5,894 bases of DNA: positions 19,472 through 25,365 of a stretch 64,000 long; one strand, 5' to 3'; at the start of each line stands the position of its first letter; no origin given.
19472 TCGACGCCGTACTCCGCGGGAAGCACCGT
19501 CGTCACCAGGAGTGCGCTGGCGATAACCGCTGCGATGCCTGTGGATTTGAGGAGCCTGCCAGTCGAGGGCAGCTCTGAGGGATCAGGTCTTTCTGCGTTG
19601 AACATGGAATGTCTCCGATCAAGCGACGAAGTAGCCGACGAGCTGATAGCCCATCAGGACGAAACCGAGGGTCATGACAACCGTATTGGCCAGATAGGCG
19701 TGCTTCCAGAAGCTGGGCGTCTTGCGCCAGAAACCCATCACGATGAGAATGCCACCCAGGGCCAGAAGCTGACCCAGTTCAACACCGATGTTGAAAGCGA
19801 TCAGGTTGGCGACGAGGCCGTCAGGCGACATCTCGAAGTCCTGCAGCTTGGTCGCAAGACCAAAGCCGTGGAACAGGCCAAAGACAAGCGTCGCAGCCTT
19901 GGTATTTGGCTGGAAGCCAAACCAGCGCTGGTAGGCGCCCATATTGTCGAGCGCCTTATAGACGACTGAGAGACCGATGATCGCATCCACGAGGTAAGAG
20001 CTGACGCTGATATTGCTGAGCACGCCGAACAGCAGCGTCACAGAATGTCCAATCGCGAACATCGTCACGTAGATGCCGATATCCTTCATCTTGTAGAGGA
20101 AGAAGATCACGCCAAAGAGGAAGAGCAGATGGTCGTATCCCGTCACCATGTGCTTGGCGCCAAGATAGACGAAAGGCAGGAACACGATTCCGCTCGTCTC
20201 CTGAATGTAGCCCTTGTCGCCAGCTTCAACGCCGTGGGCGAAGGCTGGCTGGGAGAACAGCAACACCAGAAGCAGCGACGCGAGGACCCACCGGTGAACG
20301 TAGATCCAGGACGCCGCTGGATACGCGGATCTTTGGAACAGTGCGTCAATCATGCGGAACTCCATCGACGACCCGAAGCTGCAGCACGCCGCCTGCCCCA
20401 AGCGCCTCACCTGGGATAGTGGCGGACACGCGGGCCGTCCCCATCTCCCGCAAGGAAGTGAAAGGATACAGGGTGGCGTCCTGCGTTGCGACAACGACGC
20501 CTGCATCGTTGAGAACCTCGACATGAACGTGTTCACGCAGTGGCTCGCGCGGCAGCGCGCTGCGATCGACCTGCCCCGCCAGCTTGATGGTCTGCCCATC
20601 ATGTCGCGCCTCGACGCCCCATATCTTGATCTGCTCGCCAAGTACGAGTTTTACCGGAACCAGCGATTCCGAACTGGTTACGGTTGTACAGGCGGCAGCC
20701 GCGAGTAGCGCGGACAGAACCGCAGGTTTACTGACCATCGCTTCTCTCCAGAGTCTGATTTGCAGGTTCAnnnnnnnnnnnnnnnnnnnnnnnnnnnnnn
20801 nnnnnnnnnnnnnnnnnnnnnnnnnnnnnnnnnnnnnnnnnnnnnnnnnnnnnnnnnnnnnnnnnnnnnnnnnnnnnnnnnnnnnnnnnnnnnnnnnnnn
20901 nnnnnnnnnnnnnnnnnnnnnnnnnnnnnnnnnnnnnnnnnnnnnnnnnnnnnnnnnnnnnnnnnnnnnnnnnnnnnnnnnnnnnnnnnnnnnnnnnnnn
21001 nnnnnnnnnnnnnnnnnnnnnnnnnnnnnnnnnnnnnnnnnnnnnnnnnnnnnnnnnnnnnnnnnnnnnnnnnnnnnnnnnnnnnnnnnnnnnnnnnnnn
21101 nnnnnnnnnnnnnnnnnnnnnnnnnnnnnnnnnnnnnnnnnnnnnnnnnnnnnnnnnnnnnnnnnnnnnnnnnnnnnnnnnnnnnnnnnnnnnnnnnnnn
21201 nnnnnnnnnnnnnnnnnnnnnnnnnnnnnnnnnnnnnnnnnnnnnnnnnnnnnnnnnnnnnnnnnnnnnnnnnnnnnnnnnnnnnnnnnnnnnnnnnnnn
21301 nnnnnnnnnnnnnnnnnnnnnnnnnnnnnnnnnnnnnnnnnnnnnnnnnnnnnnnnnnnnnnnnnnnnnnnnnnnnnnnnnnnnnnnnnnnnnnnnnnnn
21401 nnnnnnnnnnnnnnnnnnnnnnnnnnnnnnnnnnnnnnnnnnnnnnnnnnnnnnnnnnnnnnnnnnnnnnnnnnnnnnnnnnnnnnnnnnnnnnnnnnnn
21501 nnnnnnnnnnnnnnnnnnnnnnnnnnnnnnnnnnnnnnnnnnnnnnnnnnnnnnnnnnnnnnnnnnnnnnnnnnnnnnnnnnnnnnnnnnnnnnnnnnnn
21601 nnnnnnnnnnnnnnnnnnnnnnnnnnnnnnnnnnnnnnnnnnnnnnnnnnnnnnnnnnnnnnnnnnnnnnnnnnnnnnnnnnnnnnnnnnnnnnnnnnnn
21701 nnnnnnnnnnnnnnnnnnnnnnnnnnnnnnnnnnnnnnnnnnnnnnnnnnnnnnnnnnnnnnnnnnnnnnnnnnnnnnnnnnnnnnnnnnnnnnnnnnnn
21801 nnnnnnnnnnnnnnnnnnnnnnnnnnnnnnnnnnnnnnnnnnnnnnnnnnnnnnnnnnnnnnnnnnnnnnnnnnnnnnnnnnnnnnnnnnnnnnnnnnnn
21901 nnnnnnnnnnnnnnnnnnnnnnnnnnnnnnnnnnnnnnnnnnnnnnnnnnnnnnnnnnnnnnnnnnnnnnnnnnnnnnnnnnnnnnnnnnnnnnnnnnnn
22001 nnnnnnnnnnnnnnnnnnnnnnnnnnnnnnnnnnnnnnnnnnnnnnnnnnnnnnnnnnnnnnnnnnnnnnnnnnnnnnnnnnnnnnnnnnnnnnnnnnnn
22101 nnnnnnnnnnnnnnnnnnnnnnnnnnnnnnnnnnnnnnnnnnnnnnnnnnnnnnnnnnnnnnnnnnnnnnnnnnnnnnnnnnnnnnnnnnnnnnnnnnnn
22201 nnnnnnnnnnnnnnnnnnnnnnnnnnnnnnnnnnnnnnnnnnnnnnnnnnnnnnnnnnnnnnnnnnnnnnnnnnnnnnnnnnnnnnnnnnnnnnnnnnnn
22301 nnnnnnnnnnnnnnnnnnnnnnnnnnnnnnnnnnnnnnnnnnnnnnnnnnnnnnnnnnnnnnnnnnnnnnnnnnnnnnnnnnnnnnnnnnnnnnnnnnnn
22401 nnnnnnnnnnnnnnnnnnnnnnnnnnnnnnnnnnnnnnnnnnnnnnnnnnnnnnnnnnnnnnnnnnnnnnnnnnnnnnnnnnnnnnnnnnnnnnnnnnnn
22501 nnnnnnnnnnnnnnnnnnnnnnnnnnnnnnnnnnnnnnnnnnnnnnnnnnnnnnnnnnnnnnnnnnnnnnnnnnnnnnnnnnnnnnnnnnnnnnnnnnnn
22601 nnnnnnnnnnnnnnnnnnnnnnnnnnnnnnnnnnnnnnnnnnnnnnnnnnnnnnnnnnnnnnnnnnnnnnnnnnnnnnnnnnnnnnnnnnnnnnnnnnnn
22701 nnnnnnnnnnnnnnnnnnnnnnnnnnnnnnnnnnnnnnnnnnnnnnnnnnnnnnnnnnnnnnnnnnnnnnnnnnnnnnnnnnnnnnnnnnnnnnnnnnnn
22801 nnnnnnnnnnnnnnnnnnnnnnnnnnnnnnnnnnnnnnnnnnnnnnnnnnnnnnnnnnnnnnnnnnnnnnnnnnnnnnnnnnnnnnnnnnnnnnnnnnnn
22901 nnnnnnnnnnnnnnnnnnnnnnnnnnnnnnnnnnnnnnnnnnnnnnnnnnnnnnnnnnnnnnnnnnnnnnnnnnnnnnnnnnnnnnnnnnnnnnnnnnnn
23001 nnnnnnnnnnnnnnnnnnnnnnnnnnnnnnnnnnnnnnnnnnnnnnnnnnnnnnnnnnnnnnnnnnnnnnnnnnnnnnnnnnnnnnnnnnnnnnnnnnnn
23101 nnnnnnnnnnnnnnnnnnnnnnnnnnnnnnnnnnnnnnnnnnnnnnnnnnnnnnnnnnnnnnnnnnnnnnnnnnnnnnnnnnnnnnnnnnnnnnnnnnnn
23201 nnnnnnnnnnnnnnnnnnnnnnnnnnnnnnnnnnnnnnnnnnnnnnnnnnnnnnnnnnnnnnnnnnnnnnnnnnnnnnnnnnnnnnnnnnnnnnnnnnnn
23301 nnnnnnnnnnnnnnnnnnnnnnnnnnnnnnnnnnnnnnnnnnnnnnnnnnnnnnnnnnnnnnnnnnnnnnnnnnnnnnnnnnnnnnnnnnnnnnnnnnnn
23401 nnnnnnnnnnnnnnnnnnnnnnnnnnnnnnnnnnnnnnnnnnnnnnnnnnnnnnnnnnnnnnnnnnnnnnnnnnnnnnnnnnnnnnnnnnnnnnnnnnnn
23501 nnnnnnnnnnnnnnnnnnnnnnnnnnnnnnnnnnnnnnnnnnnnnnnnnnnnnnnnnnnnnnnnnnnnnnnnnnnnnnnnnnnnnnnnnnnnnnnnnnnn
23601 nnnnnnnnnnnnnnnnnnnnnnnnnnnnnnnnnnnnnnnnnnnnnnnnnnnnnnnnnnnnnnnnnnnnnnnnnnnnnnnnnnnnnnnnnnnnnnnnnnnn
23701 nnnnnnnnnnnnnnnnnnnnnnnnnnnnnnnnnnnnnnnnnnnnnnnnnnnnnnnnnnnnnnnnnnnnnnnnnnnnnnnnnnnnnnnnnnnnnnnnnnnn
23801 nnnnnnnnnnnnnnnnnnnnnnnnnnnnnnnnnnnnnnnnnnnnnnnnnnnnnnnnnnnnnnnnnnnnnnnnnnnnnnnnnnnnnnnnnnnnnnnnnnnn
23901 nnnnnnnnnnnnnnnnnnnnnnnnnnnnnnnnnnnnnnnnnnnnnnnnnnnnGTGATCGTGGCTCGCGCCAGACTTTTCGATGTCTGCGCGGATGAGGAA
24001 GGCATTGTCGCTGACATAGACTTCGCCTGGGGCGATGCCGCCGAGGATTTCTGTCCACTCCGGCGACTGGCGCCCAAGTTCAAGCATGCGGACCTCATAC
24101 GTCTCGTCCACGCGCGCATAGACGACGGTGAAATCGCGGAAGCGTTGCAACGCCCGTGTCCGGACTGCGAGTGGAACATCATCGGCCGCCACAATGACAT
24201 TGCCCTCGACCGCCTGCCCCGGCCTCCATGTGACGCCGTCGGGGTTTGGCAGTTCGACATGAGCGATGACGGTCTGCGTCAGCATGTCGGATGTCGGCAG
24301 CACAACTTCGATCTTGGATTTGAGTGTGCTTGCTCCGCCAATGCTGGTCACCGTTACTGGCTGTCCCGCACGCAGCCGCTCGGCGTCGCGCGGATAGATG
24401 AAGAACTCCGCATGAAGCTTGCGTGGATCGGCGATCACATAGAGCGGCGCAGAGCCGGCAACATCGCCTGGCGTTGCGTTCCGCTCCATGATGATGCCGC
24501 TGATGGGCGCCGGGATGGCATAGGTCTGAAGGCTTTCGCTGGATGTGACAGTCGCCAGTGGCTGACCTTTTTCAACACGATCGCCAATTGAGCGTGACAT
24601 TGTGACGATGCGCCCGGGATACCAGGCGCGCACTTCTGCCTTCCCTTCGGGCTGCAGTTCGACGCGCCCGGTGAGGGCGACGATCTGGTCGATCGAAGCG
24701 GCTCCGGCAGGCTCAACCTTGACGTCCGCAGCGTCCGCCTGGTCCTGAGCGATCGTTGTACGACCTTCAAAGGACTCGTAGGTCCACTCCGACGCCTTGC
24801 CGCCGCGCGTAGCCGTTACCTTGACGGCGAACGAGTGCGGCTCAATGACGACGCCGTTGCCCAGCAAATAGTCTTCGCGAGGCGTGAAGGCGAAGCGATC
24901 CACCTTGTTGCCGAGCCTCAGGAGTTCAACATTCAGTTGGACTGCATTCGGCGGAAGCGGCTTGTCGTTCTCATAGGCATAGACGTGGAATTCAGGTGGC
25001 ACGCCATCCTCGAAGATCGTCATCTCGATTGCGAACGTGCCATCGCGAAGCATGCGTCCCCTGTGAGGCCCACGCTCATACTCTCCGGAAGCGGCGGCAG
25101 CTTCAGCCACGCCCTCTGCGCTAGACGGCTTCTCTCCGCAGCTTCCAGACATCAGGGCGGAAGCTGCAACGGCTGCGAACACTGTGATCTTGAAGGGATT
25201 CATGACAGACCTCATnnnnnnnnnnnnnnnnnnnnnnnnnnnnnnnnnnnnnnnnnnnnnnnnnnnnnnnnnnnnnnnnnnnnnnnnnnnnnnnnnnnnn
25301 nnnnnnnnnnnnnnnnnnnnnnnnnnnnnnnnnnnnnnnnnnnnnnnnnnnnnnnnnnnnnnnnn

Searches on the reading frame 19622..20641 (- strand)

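Call 13: search_protein_families(library=ncbifam, proteins=[window:19622-20641:-], max_evalue=0.00001)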
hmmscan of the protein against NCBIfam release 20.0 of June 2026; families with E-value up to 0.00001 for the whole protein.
window:19622-20641:- (340 aa): 0 families

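Call 59: search_protein_families(library=pfam, proteins=[window:19622-20641:-], max_evalue=0.001)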
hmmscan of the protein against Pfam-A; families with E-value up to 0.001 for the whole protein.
window:19622-20641:- (340 aa): 2 families
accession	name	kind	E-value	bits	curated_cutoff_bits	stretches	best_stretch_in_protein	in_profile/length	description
PF13795.12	HupE_UreJ_2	-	3e-56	189.8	24.5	1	157-308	1-155/156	HupE / UreJ protein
PF04955.18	HupE_UreJ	-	0.00076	19.5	23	0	125-307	2-160/179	HupE / UreJ protein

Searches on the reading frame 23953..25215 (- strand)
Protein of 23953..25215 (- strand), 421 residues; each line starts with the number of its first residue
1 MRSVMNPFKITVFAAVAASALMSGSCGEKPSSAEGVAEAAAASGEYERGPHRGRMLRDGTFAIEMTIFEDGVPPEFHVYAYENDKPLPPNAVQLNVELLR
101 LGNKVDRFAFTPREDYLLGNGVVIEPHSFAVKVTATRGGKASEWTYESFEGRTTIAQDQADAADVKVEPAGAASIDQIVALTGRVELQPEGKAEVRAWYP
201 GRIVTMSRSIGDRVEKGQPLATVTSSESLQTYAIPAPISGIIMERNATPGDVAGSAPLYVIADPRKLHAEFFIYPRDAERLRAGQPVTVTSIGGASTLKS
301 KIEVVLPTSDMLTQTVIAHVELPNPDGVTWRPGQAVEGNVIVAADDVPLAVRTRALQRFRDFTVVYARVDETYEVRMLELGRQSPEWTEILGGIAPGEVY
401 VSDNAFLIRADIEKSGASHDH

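Call 13: search_protein_families(library=ncbifam, proteins=[window:23953-25215:-], max_evalue=0.00001)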
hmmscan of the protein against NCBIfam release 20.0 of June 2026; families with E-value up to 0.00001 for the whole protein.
window:23953-25215:- (421 aa): 4 families
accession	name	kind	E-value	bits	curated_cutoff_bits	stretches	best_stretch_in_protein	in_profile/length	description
NF045680.1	DiMtlExpIhpB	equivalog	3.5e-55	187.3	450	1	139-420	45-326/326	divalent metal ion exporter adaptor subunit IhpB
TIGR00999.1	8a0102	subfamily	2.2e-29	102.4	319.3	1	234-408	95-270/271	CzcB/NccB family metal efflux transporter periplasmic adaptor subunit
TIGR01730.1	RND_mfp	subfamily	6.7e-24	84.4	94.9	1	226-410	129-315/322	efflux RND transporter periplasmic adaptor subunit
TIGR02971.1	heterocyst_DevB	subfamily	5.5e-08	32.6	129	1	227-304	200-277/327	ABC exporter membrane fusion protein, DevB family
